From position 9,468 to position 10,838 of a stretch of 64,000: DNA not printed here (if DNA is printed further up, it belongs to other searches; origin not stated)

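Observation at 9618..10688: Uncharacterised 356-aa gene wedged between pafA and pafBC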

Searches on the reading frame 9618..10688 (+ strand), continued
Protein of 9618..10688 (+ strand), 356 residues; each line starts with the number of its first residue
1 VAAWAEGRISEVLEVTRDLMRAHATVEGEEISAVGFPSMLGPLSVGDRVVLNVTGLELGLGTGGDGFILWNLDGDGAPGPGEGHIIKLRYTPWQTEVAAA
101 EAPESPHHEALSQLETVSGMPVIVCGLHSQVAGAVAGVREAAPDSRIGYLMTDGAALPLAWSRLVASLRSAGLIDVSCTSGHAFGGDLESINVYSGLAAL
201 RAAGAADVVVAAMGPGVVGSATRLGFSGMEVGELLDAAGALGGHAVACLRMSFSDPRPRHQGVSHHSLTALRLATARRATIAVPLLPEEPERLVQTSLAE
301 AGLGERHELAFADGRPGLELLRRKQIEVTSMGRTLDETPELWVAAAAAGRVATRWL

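Call 25: search_protein_families(library=pfam, proteins=[L017:3057-4343:+, L017:4473-5240:+, L017:5291-6433:+, L017:6485-7357:+, L017:7373-8044:+, L017:8041-8856:+, L017:8853-10004:+, L017:11098-11655:+, L017:11642-12862:+, L017:12846-13511:+], max_evalue=0.0001)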
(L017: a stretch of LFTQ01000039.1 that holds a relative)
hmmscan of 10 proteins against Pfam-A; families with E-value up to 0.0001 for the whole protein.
L017:3057-4343:+ (428 aa): 3 families
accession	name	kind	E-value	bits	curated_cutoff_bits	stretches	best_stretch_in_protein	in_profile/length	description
PF05580.18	Peptidase_S55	-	2e-77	260.4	25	1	200-407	2-210/210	SpoIVB peptidase S55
PF13180.12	PDZ_2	-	4.4e-08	33.7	27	1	124-191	13-79/80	PDZ domain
PF17820.7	PDZ_6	-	1.2e-06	28.6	27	1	131-176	6-51/54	PDZ domain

L017:4473-5240:+ (255 aa): 2 families
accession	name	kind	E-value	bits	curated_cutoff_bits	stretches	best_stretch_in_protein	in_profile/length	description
PF08769.17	Spo0A_C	-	1.9e-45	153.5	25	1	145-248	1-104/104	Sporulation initiation factor Spo0A C terminal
PF00072.30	Response_reg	-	2.1e-26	92.7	30.2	1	7-120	1-110/111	Response regulator receiver domain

L017:5291-6433:+ (380 aa): 2 families
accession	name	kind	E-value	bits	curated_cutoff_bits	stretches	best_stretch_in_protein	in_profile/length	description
PF12555.13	SteA-like_C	-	4.7e-19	68.6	26.4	1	327-377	1-51/52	SteA-like C-terminal domain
PF04263.21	TPK_catalytic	-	3.7e-08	33.7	30.7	1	200-235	8-43/113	Thiamin pyrophosphokinase, catalytic domain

L017:6485-7357:+ (290 aa): 1 family
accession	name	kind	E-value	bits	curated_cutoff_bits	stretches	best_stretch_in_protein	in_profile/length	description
PF11382.13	MctB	-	1.4e-47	163.3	25.6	1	3-287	2-306/306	Copper transport outer membrane protein, MctB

L017:7373-8044:+ (223 aa): 3 families
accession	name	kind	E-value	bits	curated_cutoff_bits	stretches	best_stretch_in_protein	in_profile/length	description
PF00535.33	Glycos_transf_2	-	1.8e-21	77.3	23.3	1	3-118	1-122/168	Glycosyl transferase family 2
PF13641.12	Glyco_tranf_2_3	-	3.4e-09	37.5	27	1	2-99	3-111/230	Glycosyltransferase like family 2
PF10111.15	Glyco_tranf_2_2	-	2e-05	24.6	27.3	1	3-97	1-104/276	Glycosyltransferase like family 2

L017:8041-8856:+ (271 aa): 1 family
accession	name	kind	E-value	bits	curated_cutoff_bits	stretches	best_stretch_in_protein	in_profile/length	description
PF00953.26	Glycos_transf_4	-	1.4e-08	35.3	27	1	69-223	2-156/160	Glycosyl transferase family 4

L017:8853-10004:+ (383 aa): 4 families
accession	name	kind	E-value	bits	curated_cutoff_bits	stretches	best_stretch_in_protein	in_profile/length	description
PF07687.19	M20_dimer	-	7.4e-20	71.3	21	1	190-278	10-102/107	Peptidase dimerisation domain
PF01546.33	Peptidase_M20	-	1.1e-18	68.4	24.6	1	83-374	4-204/206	Peptidase family M20/M25/M40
PF04389.22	Peptidase_M28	-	8.3e-12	45.7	21.3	1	65-158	1-77/193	Peptidase family M28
PF05343.19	Peptidase_M42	-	2e-11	43.9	23.2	1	114-160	134-179/292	M42 glutamyl aminopeptidase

L017:11098-11655:+ (185 aa): 1 family
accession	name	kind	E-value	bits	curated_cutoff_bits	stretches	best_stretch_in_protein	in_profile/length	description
PF00293.34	NUDIX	-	7.7e-20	71.7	21.1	1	47-157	2-118/134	NUDIX domain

L017:11642-12862:+ (406 aa): 0 families

L017:12846-13511:+ (221 aa): 0 families

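Call 26: search_protein_families(library=pfam, proteins=[L017:13572-14219:+, L017:14680-15570:+, L017:15545-16729:+, L017:16743-18047:+, L024:14889-15710:+, L018:16255-17574:+, L033:11614-12225:+], max_evalue=0.0001)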
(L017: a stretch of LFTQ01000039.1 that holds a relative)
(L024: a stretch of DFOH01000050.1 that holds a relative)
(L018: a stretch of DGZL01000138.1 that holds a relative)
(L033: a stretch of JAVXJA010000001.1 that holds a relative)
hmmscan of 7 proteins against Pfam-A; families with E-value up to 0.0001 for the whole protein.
L017:13572-14219:+ (215 aa): 1 family
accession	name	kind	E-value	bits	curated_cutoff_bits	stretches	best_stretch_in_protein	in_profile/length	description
PF01944.22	SpoIIM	-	1.5e-23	84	26.9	1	30-204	2-163/163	Stage II sporulation protein M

L017:14680-15570:+ (296 aa): 2 families
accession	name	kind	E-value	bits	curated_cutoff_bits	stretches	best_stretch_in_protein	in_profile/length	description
PF00589.27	Phage_integrase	-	1.5e-53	181.6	27.1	1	111-282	2-170/172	Phage integrase family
PF02899.23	Phage_int_SAM_1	-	4.4e-17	62.6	22.3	1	7-89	1-83/83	Phage integrase, N-terminal SAM-like domain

L017:15545-16729:+ (394 aa): 1 family
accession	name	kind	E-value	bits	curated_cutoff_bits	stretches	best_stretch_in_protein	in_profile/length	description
PF01676.23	Metalloenzyme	-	3.2e-34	119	24.3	1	12-383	2-251/252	Metalloenzyme superfamily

L017:16743-18047:+ (434 aa): 3 families
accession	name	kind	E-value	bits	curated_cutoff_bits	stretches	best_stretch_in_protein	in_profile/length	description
PF00591.27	Glycos_transf_3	-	7.5e-39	134.3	27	1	78-304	4-251/253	Glycosyl transferase family, a/b domain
PF07831.19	PYNP_C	-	7e-23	80.5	27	1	346-418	2-74/75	Pyrimidine nucleoside phosphorylase C-terminal domain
PF02885.22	Glycos_trans_3N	-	3.7e-19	68.7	26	1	5-66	2-63/63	Glycosyl transferase family, helical bundle domain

L024:14889-15710:+ (273 aa): 1 family
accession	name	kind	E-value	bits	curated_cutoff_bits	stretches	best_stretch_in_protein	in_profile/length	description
PF01048.26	PNP_UDP_1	-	1.1e-56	192.3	25.1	1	25-271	2-233/233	Phosphorylase superfamily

L018:16255-17574:+ (439 aa): 3 families
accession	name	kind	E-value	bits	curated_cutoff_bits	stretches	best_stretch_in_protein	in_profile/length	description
PF00768.25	Peptidase_S11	-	2.2e-76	256.9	27.6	1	79-303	8-236/239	D-alanyl-D-alanine carboxypeptidase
PF07943.18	PBP5_C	-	1.7e-16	60.6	21.2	1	325-415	1-90/91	Penicillin-binding protein 5, C-terminal domain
PF13354.11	Beta-lactamase2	-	6.8e-14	52.2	22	1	96-236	10-148/214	Beta-lactamase enzyme family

L033:11614-12225:+ (203 aa): 0 families

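Call 27: predict_structure(alignment_id=A1)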
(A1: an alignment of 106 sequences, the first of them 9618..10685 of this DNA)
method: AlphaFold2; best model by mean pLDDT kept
length: 356 residues; sequences in the alignment: 106
mean_pLDDT: 96.5   pTM: 0.94
mean pLDDT of the five models: 96.5, 96.2, 96.0, 95.8, 95.4
residues with pLDDT >= 90: 338; 70-90: 16; 50-70: 2; < 50: 0
segments of 3 or more residues with pLDDT < 50: none
pLDDT, mean of each block of 10 residues (from residue 1): 95 96 98 95 97 93 86 89 94 94 97 97 98 99 99 95 97 99 98 98 98 95 96 99 99 95 98 98 98 98 98 99 98 96 99 98
secondary structure, 60 per line:
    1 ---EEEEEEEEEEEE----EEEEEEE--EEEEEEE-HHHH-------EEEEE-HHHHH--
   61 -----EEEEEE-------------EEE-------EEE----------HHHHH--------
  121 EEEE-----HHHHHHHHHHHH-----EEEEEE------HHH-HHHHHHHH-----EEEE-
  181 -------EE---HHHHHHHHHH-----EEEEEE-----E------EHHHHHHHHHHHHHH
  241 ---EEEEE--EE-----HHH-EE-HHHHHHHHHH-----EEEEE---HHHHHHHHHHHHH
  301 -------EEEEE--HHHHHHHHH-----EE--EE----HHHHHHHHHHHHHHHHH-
elements in order: E4-15 E20-26 E29-35 H37-40 E48-52 H54-58 E66-71 E85-87 E95-97 H108-112 E121-124 H130-141 E147-152 H163-170 E176-179 H193-202 E208-213 H227-240 E244-248 H265-274 E280-284 H288-300 E308-312 H315-323 H339-355

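Call 30: fold_search(model_id=the predicted structure, library=pdb)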
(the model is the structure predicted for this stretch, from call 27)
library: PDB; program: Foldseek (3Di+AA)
matches with E <= 10: 1357; with E <= 0.001: 2
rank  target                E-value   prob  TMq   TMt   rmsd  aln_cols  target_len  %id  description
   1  8txr_B                5.7e-04  0.77  0.20  0.23  21.8       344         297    9  E. coli ExoVII(H238A) (released 2024-01-31)
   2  8txr_C                7.2e-04  0.38  0.14  0.12  21.3       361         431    9  E. coli ExoVII(H238A) (released 2024-01-31)
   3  8txr_A                1.1e-03  0.63  0.19  0.17  21.4       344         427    9  E. coli ExoVII(H238A) (released 2024-01-31)
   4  2qm8_B                2.6e-03  0.91  0.32  0.35  10.8       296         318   11  MeaB, A Bacterial Homolog of MMAA, in the Nucleotide Free Form (released 2007-08-28)
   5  2gc5                  2.8e-03  0.87  0.28  0.25  12.6       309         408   12  G51S mutant of L. casei FPGS (released 2006-06-27)
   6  4gt1                  4.8e-03  0.87  0.31  0.35  11.8       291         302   14  Crystal structure of a MeaB- and MMAA-like GTPase from Mycobacterium tuberculosis bound to 2'-deoxyguanosine diphosphate (released 2012-09-05)
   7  3md0                  5.1e-03  0.89  0.30  0.34  12.0       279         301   14  Crystal structure of arginine/ornithine transport system ATPase from Mycobacterium tuberculosis bound to GDP (a RAS-like (released 2010-04-21)
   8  6o0a                  5.7e-03  0.21  0.15  0.14  18.2       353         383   10  Crystal structure of flavohemoglobin from Malassezia yamatoensis with bound FAD and heme determined by iron SAD phasing (released 2019-03-06)
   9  4jyb_B                6.0e-03  0.82  0.31  0.34  11.4       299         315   14  MeaB, A Bacterial Homolog of MMAA, Bound to GMPPNP (released 2013-07-24)
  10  2gca                  6.0e-03  0.77  0.27  0.24  12.0       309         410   12  apo form of L. casei FPGS (released 2006-06-27)
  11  6kcn_A                6.8e-03  1.00  0.14  0.11   4.3        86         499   16  Crystal structure of plasmodium lysyl-tRNA synthetase in complex with a cladosporin derivative 4 (released 2020-04-08)
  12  4jyb_A                6.8e-03  0.84  0.33  0.36  11.4       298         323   13  MeaB, A Bacterial Homolog of MMAA, Bound to GMPPNP (released 2013-07-24)
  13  1jbv                  7.2e-03  0.80  0.29  0.26  11.6       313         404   11  FPGS-AMPPCP complex (released 2001-09-19)
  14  5hab_A                7.2e-03  0.21  0.19  0.16  18.6       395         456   12  Crystal structure of mpy-RNase J (mutant H84A), an archaeal RNase J from Methanolobus psychrophilus R15, complex with  (released 2017-01-04)
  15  6m0t_B                7.6e-03  0.51  0.15  0.11  19.2       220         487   13  Crystal Structure of Lysyl-tRNA Synthetase from Plasmodium falciparum complexed with L-lysine and Cladosporin derivati (released 2021-04-21)
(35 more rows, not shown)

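Call 32: search_solved_structures(query=A1, max_evalue=10, show_alignments=2)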
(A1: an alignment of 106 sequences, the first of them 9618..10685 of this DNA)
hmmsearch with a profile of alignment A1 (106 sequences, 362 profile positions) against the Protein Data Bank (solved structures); distinct sequences matched with E-value up to 10: 1.
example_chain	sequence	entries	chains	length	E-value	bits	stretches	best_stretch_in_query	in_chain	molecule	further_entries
6g4j_A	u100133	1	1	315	2.5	10.2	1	73-96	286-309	Probable serine/threonine-protein kinase YabT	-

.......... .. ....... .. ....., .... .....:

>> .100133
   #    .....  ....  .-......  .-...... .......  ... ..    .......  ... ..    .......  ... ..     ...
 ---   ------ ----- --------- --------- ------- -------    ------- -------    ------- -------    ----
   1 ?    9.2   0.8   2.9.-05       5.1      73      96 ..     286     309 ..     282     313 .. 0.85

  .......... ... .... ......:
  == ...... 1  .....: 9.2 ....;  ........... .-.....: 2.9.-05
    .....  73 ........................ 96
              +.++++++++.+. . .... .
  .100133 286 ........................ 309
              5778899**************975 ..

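Call 33: search_protein_families(library=pfam, alignment_id=A1, max_evalue=10)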
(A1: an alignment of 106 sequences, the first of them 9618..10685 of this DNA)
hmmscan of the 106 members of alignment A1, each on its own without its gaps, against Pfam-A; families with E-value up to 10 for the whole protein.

A. member 1, window:9618-10685:+ (356 aa): 1 family
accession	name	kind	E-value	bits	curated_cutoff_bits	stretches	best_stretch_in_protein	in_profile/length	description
PF12982.12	DUF3866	-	9.5e-111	370.5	25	1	33-349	2-318/318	Protein of unknown function (DUF3866)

B. families by the number of members that match (of 106 scanned): 33 families (the first 25 are shown)
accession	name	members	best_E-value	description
PF12982.12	DUF3866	106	4.1e-137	Protein of unknown function (DUF3866)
PF22618.1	RskA_N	1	0.00053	Anti-sigma-K factor RskA, N-terminal domain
PF24315.1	DUF7489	1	0.012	Domain of unknown function (DUF7489)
PF13631.11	Cytochrom_B_N_2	1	0.017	Cytochrome b(N-terminal)/b6/petB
PF23867.1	Mmc1_N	1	0.032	Mmc1 N-terminal domain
PF01070.24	FMN_dh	1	0.032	FMN-dependent dehydrogenase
PF14979.11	TMEM52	1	0.041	Transmembrane 52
PF13509.12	S1_2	1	0.047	S1 domain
PF08541.16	ACP_syn_III_C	1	0.056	3-Oxoacyl-[acyl-carrier-protein (ACP)] synthase III C terminal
PF08402.16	TOBE_2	1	0.082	TOBE domain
PF01191.24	RNA_pol_Rpb5_C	1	0.1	RNA polymerase Rpb5, C-terminal domain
PF08096.16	Bombolitin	1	0.11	Bombolitin family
PF11688.13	DUF3285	1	0.11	Protein of unknown function (DUF3285)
PF22324.2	HTH_91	1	0.12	Winged helix domain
PF02775.26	TPP_enzyme_C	1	0.14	Thiamine pyrophosphate enzyme, C-terminal TPP binding domain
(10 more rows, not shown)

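Call 36: search_protein_families(library=pfam, proteins=[P0202, P0209, P0210, P0163, P0174, P0246, P0199, P0254, P0259, P0226], max_evalue=0.01)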
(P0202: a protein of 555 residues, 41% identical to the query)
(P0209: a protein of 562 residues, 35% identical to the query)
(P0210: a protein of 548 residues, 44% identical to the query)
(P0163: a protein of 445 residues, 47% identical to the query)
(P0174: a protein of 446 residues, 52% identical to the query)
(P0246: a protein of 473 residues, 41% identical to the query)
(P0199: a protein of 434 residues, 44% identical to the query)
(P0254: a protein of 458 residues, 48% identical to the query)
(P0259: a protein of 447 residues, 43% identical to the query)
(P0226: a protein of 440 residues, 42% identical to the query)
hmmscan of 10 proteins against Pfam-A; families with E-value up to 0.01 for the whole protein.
P0202 (555 aa): 2 families
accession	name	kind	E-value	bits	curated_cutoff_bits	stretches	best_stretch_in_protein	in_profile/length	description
PF12982.12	DUF3866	-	1.8e-93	313.7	25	1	35-351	2-318/318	Protein of unknown function (DUF3866)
PF00293.34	NUDIX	-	1.6e-18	67.4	21.1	1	412-535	2-129/134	NUDIX domain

P0209 (562 aa): 2 families
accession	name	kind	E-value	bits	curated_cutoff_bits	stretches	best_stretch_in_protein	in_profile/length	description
PF12982.12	DUF3866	-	5.9e-133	443.4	25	1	33-349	2-318/318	Protein of unknown function (DUF3866)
PF00293.34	NUDIX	-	7.9e-20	71.7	21.1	1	423-532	3-118/134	NUDIX domain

P0210 (548 aa): 2 families
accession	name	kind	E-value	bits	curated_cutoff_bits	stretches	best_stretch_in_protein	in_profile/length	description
PF12982.12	DUF3866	-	3.9e-110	368.5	25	1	13-324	1-317/318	Protein of unknown function (DUF3866)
PF00293.34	NUDIX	-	5.5e-19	68.9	21.1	1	415-527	3-118/134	NUDIX domain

P0163 (445 aa): 1 family
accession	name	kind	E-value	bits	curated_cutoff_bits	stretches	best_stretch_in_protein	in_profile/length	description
PF12982.12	DUF3866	-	9.3e-106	354.1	25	1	33-327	2-298/318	Protein of unknown function (DUF3866)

P0174 (446 aa): 2 families
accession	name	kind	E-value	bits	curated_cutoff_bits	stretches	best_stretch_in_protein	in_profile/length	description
PF12982.12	DUF3866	-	2e-101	339.9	25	1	164-439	2-278/318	Protein of unknown function (DUF3866)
PF07238.19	PilZ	-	8.1e-11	42.6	22.5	1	17-104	1-95/102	PilZ domain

P0246 (473 aa): 1 family
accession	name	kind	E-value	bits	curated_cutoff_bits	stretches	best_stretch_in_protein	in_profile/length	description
PF12982.12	DUF3866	-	9.1e-115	383.7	25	2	60-335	1-272/318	Protein of unknown function (DUF3866)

P0199 (434 aa): 1 family
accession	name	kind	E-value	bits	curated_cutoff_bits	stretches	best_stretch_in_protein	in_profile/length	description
PF12982.12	DUF3866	-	1.4e-107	360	25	2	155-423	50-318/318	Protein of unknown function (DUF3866)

P0254 (458 aa): 1 family
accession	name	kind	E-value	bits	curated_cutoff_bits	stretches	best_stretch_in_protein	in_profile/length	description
PF12982.12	DUF3866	-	3.6e-104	348.9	25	2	152-421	50-318/318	Protein of unknown function (DUF3866)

P0259 (447 aa): 1 family
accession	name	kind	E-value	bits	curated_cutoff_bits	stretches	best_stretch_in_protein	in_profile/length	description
PF12982.12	DUF3866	-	1.1e-110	370.2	25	1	103-437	12-318/318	Protein of unknown function (DUF3866)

P0226 (440 aa): 1 family
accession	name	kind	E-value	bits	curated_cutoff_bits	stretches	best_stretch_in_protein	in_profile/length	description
PF12982.12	DUF3866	-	1e-107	360.5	25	1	37-368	1-318/318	Protein of unknown function (DUF3866)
